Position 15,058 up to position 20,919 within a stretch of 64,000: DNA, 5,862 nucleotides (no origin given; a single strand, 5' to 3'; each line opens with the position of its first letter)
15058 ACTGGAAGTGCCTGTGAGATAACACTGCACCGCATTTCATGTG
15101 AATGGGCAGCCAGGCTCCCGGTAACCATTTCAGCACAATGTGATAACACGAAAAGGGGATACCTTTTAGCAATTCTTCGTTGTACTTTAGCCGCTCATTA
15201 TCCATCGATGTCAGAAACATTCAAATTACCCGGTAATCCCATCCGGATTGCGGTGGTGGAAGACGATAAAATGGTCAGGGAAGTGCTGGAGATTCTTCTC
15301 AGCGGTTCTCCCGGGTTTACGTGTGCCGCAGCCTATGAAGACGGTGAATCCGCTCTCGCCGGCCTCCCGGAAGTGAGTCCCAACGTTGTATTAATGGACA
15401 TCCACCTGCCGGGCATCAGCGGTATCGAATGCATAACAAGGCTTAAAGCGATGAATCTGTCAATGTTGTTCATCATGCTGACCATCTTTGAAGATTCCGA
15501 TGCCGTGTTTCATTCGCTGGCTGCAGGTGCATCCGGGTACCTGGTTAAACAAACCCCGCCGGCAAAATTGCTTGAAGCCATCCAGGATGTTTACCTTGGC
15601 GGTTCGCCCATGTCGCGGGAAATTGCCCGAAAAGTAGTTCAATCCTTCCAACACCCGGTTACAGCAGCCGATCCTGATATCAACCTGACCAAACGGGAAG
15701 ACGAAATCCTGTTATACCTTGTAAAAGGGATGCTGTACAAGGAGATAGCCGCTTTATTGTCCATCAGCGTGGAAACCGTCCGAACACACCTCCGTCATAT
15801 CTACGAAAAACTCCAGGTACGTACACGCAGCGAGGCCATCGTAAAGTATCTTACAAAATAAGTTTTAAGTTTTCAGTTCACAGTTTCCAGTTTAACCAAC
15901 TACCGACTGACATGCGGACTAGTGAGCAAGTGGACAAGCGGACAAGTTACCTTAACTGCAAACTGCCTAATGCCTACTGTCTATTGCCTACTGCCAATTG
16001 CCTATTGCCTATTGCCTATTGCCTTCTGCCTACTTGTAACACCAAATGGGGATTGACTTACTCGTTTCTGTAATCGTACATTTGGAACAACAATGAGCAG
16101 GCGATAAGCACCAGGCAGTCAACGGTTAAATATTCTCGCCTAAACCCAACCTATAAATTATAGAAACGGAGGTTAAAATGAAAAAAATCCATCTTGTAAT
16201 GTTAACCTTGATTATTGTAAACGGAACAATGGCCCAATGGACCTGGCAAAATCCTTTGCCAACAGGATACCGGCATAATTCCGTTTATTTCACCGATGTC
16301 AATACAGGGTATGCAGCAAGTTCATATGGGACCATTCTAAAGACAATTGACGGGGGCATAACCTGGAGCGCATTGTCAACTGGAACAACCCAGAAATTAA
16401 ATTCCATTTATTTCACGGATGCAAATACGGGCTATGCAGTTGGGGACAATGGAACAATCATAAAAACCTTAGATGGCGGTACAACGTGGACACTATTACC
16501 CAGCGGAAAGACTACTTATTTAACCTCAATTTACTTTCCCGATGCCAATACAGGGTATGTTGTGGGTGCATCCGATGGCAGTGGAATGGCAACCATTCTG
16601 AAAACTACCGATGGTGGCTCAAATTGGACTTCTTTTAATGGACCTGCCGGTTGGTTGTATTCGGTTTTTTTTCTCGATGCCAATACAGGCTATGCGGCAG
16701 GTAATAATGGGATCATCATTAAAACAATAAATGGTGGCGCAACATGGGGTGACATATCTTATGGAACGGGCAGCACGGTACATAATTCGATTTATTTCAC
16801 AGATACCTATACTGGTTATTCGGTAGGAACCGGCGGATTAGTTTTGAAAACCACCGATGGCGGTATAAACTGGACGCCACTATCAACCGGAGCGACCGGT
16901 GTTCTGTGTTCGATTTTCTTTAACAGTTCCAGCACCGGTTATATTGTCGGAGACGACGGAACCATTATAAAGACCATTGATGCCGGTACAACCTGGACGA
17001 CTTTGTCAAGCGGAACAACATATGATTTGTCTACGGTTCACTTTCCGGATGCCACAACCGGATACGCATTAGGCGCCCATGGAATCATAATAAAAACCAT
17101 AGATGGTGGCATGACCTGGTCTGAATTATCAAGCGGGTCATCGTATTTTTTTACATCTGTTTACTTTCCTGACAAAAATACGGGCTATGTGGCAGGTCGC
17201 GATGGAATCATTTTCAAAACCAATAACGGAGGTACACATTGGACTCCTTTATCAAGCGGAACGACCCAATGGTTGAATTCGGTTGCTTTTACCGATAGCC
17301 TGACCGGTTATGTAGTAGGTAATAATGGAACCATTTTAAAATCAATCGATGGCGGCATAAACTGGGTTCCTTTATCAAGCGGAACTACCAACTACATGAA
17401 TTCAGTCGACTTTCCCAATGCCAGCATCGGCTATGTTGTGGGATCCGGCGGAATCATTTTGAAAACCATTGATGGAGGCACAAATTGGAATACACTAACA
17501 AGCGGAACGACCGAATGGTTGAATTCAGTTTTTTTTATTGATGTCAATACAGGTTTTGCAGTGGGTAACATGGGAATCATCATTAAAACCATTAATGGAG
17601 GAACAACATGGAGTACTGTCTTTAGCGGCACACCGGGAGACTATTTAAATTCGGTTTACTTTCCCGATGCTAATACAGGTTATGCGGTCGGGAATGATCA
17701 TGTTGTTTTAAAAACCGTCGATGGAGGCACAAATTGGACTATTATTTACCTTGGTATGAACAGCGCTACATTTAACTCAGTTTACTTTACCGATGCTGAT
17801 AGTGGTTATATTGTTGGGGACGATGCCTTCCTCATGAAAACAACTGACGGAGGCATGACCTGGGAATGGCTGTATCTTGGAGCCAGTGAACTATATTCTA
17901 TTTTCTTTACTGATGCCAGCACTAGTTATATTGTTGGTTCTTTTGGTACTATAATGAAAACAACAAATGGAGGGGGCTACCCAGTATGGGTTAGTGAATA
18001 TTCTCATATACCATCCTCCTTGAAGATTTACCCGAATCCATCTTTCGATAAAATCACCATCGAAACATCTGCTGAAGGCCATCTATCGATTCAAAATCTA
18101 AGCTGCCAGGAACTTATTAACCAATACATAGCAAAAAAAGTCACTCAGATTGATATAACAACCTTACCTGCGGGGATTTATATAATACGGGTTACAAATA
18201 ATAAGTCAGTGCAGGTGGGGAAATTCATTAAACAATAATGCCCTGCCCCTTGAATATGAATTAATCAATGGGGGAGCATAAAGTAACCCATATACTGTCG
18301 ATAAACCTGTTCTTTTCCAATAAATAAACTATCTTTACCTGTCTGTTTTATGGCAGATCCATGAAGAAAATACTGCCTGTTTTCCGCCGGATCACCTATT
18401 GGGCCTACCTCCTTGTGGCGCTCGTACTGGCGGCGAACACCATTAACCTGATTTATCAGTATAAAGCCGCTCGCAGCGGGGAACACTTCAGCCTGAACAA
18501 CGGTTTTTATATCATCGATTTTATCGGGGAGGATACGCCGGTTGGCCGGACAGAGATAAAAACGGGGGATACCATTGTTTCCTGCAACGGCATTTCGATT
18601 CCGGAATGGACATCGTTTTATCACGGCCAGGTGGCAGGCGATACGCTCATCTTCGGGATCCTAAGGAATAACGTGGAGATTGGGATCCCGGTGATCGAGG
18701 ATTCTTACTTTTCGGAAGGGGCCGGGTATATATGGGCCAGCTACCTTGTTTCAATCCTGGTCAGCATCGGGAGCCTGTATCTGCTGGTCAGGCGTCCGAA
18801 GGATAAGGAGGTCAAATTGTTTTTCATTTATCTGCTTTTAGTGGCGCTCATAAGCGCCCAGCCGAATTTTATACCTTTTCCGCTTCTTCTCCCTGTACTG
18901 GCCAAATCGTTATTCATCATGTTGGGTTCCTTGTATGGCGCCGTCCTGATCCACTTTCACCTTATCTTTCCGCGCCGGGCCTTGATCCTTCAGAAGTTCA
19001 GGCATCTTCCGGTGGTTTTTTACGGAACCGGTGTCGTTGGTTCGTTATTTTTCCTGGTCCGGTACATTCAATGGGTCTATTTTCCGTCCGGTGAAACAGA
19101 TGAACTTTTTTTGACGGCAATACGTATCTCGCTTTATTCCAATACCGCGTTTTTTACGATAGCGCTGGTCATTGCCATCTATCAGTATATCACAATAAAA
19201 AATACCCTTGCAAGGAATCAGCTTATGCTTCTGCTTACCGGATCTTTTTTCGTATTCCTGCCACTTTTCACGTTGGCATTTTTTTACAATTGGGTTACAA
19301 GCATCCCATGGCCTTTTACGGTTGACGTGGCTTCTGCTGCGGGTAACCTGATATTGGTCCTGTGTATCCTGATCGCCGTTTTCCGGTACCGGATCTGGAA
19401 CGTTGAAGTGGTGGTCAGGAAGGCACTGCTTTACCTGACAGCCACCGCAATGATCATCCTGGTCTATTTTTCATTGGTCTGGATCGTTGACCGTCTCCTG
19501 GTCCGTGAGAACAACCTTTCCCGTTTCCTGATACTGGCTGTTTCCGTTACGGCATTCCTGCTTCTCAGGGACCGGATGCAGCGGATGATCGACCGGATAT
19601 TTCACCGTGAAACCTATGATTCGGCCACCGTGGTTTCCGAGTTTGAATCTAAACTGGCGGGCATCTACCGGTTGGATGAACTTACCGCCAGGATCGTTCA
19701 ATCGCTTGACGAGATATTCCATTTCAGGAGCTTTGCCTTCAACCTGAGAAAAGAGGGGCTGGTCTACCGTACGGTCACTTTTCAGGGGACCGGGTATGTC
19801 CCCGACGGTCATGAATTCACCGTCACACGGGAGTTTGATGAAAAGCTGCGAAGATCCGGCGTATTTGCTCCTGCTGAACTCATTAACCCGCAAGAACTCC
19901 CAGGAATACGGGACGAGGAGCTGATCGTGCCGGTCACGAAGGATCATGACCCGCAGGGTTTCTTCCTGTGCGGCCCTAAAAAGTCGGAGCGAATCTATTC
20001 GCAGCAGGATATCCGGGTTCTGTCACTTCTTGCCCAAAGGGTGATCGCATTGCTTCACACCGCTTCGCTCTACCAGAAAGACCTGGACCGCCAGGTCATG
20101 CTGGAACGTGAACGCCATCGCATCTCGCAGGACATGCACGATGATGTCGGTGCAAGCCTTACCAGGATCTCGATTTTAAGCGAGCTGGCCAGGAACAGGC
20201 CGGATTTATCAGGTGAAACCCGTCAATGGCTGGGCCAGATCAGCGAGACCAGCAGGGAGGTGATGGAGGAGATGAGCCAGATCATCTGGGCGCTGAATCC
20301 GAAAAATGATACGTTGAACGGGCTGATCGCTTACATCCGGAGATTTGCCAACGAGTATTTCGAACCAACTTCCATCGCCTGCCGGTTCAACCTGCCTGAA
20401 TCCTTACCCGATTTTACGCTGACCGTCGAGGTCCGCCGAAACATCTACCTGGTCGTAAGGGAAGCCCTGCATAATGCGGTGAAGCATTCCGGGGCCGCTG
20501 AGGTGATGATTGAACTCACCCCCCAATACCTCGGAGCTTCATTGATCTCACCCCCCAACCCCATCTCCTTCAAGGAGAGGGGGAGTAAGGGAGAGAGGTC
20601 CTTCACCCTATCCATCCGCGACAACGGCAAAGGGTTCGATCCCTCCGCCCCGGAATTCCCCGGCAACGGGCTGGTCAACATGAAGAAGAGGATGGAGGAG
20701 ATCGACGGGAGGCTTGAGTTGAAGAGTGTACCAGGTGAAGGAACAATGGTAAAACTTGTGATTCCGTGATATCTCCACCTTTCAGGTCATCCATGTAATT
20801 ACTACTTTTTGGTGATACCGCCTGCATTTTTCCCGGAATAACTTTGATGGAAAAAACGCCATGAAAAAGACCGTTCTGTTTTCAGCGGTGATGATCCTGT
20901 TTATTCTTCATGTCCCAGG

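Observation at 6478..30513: Eight promoter regions share one rigid skeleton with a hexamer exactly 39-40 nt upstream of a TAnnTTTG-like box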

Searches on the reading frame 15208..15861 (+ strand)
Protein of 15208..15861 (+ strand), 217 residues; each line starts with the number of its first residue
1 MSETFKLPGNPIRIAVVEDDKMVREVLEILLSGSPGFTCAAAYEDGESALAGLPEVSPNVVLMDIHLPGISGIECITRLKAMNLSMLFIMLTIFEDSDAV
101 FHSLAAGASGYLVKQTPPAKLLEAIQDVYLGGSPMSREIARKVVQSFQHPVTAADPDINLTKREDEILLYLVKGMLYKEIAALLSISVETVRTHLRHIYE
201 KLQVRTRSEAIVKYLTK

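Call 4: search_protein_families(library=pfam, proteins=[window:15208-15861:+])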
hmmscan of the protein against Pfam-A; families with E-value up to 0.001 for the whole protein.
window:15208-15861:+ (217 aa): 4 families
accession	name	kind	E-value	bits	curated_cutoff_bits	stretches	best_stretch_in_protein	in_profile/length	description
PF00072.30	Response_reg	-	3.7e-23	82.2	30.2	1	14-126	1-111/111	Response regulator receiver domain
PF00196.25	GerE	-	2.2e-16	59.7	23.5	1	159-212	2-55/57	Bacterial regulatory proteins, luxR family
PF08281.18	Sigma70_r4_2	-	1.9e-07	31.1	25.7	1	162-202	13-54/54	Sigma-70, region 4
PF04545.22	Sigma70_r4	-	9.8e-05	22.2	24.1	1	160-203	5-49/50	Sigma-70, region 4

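Call 23: search_protein_families(library=ncbifam, max_evalue=0.001, proteins=[window:15208-15861:+])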
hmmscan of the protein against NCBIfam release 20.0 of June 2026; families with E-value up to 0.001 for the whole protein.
window:15208-15861:+ (217 aa): 97 families (the best 25 are shown)
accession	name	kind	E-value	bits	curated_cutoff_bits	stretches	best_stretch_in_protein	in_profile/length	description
NF007935.0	PRK10651.1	equivalog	7e-37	126.7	250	1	10-212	5-208/216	two-component system response regulator NarL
NF052445.1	RespRegMctR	equivalog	1e-34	119.8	300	1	11-214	1-198/205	two-component system response regulator MctR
NF007708.0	PRK10403.1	equivalog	2.1e-34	118.9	343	1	11-216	6-210/215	nitrate/nitrite response regulator protein NarP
NF047785.1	respo_reg_MadR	equivalog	1.3e-30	106.3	300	1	12-212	1-201/209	MadR family response regulator transcription factor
NF011896.0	PRK15369.1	equivalog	2.9e-29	102.2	242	1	12-209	4-199/211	two component system response regulator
NF007685.0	PRK10360.1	equivalog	4.1e-29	101.8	258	1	12-209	2-187/196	response regulator transcription factor UhpA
NF007018.1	PRK09483.1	equivalog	1.8e-28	99.7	280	1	12-207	2-196/217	UvrY/SirA/GacA family response regulator transcription factor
NF006900.1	PRK09390.1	equivalog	4.7e-20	72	255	1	13-210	6-193/203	response regulator FixJ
NF007403.0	PRK09935.1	equivalog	1.7e-19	70.3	271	1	11-211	3-201/210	fimbria biosynthesis transcriptional regulator FimZ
NF040689.1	MtrAB_MtrA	equivalog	4.3e-19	68.7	300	1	14-173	1-160/219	MtrAB system response regulator MtrA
NF040749.1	tetrathio_RR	equivalog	3.2e-17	62.9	290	1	14-211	2-185/191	tetrathionate respiration response regulator TtrR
NF041830.1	RR_TF_ErdR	exception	5.1e-17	62.3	390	1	59-211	51-202/213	response regulator transcription factor ErdR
TIGR02154.1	PhoB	equivalog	9.4e-17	61.1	296.2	1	13-173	4-168/226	phosphate regulon transcriptional regulator PhoB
NF007419.0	PRK09958.1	equivalog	2.8e-16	59.7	251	1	17-206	6-190/204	acid-sensing system DNA-binding response regulator EvgA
NF007505.1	PRK10100.1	equivalog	1.2e-15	57.8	250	1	111-211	96-196/204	biofilm master transcriptional regulator CsgD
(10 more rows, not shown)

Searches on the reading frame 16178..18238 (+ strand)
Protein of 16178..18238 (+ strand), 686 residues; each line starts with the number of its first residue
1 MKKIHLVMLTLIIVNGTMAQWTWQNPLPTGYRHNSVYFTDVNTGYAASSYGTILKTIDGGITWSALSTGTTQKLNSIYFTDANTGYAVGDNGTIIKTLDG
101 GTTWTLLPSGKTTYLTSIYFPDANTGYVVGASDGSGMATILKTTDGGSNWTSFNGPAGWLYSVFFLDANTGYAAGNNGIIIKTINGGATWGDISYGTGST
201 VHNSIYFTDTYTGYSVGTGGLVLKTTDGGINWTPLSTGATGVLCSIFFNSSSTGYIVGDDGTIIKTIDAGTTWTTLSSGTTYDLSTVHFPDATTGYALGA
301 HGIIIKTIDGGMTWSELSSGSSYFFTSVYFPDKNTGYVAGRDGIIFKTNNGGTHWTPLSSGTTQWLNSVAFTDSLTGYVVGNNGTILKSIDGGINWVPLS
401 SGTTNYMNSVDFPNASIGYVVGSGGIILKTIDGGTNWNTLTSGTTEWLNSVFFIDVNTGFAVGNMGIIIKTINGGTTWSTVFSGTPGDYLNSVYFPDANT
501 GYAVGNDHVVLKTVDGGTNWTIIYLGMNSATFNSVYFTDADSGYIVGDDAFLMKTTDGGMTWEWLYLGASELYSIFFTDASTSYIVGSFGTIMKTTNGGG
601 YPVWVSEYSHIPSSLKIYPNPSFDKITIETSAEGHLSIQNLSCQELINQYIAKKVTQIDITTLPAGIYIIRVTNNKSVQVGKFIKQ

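Call 4: search_protein_families(library=pfam, proteins=[window:16178-18238:+])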
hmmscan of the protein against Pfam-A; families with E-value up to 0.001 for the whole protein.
window:16178-18238:+ (686 aa): 3 families
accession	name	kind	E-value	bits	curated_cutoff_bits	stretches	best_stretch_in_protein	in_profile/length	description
PF14870.12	PSII_BNR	-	1.1e-65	222.3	27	7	355-440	9-97/303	Photosynthesis system II assembly factor YCF48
PF02012.26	BNR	-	1.2e-10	40.1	27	0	56-64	3-11/12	BNR/Asp-box repeat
PF18962.6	Por_Secre_tail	-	3.5e-10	40.5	27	1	617-684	1-74/75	Secretion system C-terminal sorting domain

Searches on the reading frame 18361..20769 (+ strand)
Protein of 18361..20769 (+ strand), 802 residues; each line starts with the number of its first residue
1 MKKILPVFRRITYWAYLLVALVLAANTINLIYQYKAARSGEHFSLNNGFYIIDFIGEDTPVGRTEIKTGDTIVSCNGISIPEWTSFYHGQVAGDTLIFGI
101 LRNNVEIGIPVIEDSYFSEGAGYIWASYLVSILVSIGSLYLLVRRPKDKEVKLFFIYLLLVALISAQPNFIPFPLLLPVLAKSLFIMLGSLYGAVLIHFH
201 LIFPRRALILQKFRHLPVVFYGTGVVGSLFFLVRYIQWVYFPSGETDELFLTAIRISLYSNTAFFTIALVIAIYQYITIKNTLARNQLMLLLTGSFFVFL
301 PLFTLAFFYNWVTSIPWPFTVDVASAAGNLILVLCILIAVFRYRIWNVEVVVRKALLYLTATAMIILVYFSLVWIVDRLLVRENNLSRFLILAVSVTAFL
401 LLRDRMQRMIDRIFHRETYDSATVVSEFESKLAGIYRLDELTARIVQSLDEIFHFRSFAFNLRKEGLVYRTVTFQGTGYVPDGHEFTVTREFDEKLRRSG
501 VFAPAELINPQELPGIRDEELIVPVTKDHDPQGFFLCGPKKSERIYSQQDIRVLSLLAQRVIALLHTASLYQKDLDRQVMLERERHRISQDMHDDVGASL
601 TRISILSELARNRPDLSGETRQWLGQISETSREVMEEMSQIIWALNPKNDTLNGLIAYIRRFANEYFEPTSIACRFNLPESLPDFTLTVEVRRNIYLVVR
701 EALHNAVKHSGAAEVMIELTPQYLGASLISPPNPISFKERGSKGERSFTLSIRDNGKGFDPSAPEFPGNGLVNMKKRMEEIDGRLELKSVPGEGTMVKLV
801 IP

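Call 4: search_protein_families(library=pfam, proteins=[window:18361-20769:+])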
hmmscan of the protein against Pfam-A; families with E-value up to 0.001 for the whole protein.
window:18361-20769:+ (802 aa): 3 families
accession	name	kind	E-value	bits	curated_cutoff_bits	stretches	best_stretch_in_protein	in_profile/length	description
PF07730.19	HisKA_3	-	9.6e-13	48.9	24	1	584-648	1-66/68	Histidine kinase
PF02518.31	HATPase_c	-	3.7e-08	34.2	26.4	1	692-802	3-108/111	Histidine kinase-, DNA gyrase B-, and HSP90-like ATPase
PF13581.12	HATPase_c_2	-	3e-05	24.4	27.4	1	685-780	22-111/127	Histidine kinase-like ATPase domain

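Call 23: search_protein_families(library=ncbifam, max_evalue=0.001, proteins=[window:18361-20769:+])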
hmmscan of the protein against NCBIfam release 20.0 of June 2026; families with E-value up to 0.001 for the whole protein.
window:18361-20769:+ (802 aa): 8 families
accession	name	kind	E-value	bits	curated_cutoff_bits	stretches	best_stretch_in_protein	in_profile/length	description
NF052443.1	SensHisKinMctS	equivalog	1.2e-19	70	700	1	558-802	227-447/457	two-component system sensor histidine kinase MctS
NF047786.1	his_kin_MadS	equivalog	2e-18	66.7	500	1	576-802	222-434/434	MadS family sensor histidine kinase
NF008184.0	PRK10935.1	equivalog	2.3e-12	46.4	553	2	575-720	354-497/565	nitrate/nitrite two-component system sensor histidine kinase NarQ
NF008649.0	PRK11644.1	equivalog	7.9e-12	44.7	408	2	578-720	295-438/499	signal transduction histidine-protein kinase/phosphatase UhpB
NF007896.0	PRK10600.1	equivalog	2.1e-10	39.9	578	1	544-798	352-580/598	nitrate/nitrite two-component system sensor histidine kinase NarX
NF052531.1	Strep_LiaS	equivalog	1.5e-09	37.6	450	2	575-719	123-265/328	envelope stress sensor histidine kinase LiaS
NF047322.1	HK_morpho_MacS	equivalog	5.6e-05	22.5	300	0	747-802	307-367/367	MacS family sensor histidine kinase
TIGR02916.1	PEP_his_kin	equivalog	0.00067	18.3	300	0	768-802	645-679/679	XrtA/PEP-CTERM system histidine kinase PrsK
